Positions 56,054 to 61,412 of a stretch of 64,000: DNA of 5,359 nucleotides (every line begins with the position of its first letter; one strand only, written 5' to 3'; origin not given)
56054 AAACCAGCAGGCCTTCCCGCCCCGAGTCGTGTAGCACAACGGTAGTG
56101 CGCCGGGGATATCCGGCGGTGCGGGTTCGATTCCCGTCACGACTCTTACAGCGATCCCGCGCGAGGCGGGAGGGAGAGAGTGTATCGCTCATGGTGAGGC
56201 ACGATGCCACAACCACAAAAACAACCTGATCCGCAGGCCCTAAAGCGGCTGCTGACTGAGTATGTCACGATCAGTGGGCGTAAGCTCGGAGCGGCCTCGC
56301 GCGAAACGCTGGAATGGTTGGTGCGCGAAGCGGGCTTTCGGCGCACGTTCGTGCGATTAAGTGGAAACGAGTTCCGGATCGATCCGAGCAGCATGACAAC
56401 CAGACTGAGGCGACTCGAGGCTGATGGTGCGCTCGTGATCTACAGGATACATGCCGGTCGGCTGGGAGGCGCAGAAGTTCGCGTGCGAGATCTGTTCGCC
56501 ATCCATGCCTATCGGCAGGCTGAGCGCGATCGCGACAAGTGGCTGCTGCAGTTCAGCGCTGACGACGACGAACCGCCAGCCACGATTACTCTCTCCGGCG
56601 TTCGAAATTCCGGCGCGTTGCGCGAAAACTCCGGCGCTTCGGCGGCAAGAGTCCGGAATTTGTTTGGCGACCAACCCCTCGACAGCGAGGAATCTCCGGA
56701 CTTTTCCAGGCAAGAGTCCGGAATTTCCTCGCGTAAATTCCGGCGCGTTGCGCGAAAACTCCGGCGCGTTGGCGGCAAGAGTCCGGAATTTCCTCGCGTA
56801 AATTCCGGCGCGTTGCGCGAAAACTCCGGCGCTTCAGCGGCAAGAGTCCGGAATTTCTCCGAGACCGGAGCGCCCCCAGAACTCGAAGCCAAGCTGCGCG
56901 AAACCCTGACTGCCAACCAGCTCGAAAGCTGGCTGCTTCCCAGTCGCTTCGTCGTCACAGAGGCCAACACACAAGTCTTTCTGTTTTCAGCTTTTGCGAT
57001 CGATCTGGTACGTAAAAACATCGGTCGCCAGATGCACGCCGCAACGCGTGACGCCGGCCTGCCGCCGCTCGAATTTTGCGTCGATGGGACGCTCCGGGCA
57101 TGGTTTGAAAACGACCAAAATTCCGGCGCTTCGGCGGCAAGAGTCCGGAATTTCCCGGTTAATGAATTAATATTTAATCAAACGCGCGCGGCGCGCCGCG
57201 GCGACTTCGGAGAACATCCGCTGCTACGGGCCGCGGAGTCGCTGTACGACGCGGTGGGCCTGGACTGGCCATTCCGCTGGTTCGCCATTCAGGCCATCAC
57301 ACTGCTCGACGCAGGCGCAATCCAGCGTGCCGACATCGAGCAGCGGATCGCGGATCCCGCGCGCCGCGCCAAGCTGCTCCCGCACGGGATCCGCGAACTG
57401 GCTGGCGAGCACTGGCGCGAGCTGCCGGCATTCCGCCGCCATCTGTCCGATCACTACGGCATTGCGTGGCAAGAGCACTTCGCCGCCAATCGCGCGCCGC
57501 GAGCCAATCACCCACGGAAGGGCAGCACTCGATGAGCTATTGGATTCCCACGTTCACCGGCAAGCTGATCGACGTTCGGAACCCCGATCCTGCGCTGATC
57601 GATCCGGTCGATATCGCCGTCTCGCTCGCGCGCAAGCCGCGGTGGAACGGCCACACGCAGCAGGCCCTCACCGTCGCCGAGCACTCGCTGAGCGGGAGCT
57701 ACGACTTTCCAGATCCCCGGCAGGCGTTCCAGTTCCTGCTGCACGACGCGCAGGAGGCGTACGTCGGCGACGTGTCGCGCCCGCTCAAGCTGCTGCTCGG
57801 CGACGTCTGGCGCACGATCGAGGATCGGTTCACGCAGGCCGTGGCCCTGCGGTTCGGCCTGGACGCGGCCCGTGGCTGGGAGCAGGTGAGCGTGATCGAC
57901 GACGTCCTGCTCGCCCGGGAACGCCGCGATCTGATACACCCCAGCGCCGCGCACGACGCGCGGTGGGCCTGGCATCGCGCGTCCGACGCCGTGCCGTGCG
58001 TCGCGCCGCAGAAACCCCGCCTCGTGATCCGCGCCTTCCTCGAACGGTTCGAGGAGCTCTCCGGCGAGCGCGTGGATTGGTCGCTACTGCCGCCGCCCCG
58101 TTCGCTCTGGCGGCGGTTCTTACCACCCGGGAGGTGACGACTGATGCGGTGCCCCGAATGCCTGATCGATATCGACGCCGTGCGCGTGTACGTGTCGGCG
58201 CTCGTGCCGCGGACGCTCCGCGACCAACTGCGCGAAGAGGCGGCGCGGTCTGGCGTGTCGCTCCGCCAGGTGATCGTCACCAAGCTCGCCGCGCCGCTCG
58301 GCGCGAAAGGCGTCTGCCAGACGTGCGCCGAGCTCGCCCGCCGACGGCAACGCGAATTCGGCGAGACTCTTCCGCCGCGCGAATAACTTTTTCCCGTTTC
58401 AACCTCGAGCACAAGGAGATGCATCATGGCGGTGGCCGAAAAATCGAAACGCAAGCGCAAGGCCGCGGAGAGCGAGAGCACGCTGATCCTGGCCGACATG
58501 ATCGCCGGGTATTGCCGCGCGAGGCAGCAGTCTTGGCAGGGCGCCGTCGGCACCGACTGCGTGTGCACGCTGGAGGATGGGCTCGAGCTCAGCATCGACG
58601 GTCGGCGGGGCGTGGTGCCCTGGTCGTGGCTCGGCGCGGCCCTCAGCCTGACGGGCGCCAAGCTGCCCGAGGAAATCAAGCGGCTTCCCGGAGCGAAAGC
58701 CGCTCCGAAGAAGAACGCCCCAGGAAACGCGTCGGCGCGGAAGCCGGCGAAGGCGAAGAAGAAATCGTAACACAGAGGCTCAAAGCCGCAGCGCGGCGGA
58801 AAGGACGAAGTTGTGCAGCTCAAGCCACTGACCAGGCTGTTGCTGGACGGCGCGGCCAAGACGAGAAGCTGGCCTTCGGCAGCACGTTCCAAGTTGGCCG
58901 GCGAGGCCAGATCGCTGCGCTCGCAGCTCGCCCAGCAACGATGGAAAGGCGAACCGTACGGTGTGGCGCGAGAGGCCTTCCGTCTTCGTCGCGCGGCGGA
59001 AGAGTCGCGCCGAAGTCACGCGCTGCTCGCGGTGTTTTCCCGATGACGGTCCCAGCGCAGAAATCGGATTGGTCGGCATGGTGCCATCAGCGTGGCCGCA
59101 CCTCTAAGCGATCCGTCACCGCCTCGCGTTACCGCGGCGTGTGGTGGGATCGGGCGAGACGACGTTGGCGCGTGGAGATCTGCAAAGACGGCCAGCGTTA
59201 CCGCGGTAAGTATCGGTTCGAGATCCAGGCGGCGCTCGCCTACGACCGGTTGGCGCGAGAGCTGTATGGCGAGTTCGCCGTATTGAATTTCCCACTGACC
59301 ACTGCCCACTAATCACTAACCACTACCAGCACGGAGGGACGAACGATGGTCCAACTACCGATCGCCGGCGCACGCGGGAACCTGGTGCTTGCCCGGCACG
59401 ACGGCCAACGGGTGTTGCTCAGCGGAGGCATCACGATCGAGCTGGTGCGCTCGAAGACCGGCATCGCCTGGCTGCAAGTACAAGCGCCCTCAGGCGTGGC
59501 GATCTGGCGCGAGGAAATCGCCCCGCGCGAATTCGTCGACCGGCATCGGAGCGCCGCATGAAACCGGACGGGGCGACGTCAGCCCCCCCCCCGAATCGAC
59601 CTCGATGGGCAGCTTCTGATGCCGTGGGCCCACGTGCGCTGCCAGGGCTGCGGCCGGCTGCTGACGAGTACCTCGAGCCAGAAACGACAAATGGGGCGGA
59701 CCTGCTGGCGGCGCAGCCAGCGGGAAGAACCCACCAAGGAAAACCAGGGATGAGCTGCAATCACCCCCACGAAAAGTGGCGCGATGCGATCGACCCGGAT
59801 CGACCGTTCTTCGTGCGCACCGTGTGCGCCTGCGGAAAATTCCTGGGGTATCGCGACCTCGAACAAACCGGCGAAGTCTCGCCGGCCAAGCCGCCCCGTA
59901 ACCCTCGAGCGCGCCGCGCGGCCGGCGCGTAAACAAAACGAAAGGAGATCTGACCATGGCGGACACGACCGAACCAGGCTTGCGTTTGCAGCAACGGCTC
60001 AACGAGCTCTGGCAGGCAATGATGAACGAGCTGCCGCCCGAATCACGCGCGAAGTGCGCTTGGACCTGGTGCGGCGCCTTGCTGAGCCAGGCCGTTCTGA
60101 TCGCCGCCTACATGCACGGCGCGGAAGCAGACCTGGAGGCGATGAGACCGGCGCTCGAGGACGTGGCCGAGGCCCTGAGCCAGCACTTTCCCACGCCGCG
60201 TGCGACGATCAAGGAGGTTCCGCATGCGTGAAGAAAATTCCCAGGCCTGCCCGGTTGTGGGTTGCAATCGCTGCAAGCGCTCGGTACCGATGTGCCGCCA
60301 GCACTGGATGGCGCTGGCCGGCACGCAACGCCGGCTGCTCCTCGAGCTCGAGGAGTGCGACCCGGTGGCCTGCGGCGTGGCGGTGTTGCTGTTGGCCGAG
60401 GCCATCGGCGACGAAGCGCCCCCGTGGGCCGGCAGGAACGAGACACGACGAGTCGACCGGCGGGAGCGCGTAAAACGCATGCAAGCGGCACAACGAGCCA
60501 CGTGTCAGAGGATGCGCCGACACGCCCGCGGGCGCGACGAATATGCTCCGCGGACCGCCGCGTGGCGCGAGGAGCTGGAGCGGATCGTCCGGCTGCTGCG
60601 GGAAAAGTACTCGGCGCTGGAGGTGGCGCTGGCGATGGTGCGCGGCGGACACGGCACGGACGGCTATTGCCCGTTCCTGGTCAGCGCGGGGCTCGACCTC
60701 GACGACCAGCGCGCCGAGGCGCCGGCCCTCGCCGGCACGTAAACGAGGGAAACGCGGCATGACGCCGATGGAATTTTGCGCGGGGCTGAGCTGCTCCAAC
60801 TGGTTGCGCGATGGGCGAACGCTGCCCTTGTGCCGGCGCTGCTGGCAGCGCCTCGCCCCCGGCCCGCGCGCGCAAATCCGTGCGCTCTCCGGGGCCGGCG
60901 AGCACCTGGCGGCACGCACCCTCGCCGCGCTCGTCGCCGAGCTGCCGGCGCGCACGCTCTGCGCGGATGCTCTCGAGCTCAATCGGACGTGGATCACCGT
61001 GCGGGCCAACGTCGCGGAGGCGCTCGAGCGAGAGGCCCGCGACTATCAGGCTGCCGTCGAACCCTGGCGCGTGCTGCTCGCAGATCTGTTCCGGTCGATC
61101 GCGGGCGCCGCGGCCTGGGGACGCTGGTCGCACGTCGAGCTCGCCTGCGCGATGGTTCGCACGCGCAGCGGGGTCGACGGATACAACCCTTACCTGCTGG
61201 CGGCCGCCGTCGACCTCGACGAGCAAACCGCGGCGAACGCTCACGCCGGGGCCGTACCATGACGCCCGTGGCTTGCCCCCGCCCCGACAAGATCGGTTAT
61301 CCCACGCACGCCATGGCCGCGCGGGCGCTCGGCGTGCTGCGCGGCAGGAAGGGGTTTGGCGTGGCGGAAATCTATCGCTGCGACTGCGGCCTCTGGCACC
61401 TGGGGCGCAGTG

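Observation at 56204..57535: Candidate replication origin embedded in its initiator gene (iterons read in two reading frames)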

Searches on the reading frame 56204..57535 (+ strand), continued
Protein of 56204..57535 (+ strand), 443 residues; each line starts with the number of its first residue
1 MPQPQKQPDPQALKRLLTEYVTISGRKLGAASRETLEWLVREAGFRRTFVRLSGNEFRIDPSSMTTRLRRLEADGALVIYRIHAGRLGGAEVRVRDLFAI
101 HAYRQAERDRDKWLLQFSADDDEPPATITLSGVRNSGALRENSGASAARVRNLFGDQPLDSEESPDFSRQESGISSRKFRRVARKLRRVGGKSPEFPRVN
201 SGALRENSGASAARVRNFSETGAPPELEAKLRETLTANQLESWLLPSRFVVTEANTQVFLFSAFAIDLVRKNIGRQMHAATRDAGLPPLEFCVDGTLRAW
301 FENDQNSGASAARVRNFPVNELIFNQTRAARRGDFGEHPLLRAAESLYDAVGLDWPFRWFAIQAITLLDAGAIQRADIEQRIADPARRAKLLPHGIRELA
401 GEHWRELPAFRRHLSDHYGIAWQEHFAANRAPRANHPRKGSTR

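Call 78: search_protein_families(library=phrogs, proteins=[L011:11227-11829:+], max_evalue=0.01)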
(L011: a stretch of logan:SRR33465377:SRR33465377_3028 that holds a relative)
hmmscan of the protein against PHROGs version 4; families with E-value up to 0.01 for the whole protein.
L011:11227-11829:+ (200 aa): 7 families
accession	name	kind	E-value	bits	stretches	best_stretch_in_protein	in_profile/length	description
phrog_318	-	other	2.4e-51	176.1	1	12-183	101-276/296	deoxyribonucleoside 5' monophosphate phosphatase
phrog_8467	-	other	6.8e-40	137.8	1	15-175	29-192/195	deoxyribonucleoside 5' monophosphate phosphatase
phrog_20276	-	unknown function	1.5e-22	80.9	1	10-109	3-101/103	-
phrog_6402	-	other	1.9e-11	45.1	1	76-175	2-105/111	deoxyribonucleoside 5' monophosphate phosphatase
phrog_21461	-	other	1.4e-05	25.6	1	13-57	6-50/52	phosphohydrolase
phrog_6047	-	unknown function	5.7e-05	24.2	1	72-122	57-107/186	-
phrog_7076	-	DNA, RNA and nucleotide metabolism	0.00075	20.2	1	62-103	56-97/188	dATP triphosphohydrolase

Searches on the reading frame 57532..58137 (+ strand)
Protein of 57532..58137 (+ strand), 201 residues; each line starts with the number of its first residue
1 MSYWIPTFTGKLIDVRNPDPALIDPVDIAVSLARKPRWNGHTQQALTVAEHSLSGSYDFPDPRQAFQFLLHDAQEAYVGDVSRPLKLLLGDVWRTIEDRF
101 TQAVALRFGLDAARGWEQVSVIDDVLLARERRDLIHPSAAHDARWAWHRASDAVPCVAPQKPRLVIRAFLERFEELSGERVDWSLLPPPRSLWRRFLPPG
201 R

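Call 29: search_protein_families(library=pfam, proteins=[window:57532-58137:+], max_evalue=0.01)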
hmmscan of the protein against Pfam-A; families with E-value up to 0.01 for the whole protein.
window:57532-58137:+ (201 aa): 0 families

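Call 54: search_protein_families(library=pfam, proteins=[window:57532-58137:+], max_evalue=0.1)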
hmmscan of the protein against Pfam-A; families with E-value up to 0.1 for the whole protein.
window:57532-58137:+ (201 aa): 0 families

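Call 78: search_protein_families(library=phrogs, proteins=[window:57532-58137:+], max_evalue=0.01)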
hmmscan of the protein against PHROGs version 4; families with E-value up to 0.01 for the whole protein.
window:57532-58137:+ (201 aa): 5 families
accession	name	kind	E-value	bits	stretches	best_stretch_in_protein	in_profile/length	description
phrog_318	-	other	1.1e-45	157.5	1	2-181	97-272/296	deoxyribonucleoside 5' monophosphate phosphatase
phrog_8467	-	other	2.7e-34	119.6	1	1-177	21-192/195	deoxyribonucleoside 5' monophosphate phosphatase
phrog_20276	-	unknown function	3.7e-15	57.2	1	3-99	2-96/103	-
phrog_6402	-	other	2.2e-11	45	1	71-179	2-107/111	deoxyribonucleoside 5' monophosphate phosphatase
phrog_21461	-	other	4.6e-06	27.1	1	4-51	3-50/52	phosphohydrolase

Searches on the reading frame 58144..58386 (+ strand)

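Call 29: search_protein_families(library=pfam, proteins=[window:58144-58386:+], max_evalue=0.01)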
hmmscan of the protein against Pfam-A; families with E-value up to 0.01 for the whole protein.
window:58144-58386:+ (80 aa): 0 families

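Call 78: search_protein_families(library=phrogs, proteins=[window:58144-58386:+], max_evalue=0.01)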
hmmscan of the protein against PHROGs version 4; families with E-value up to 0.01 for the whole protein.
window:58144-58386:+ (80 aa): 1 family
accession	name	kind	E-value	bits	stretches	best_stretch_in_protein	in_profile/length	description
phrog_33232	-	unknown function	0.0083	17.6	0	20-49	64-93/94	-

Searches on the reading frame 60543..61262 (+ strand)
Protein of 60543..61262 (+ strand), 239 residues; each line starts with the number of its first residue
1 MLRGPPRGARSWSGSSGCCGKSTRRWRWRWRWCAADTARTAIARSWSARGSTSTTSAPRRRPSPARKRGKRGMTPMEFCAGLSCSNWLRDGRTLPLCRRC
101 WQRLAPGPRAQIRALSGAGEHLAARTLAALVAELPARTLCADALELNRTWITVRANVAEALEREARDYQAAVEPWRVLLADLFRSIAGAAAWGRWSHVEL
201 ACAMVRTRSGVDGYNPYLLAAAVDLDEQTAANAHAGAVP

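Call 54: search_protein_families(library=pfam, proteins=[window:60543-61262:+], max_evalue=0.1)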
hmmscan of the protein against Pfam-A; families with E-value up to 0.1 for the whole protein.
window:60543-61262:+ (239 aa): 2 families
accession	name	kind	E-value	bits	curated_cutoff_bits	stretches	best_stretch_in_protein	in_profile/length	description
PF16826.10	DUF5076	-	0.0034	17.8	25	1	140-191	11-58/84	Domain of unknown function (DUF5076)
PF14015.11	DUF4231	-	0.041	14.7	24.7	1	119-175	40-95/103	Protein of unknown function (DUF4231)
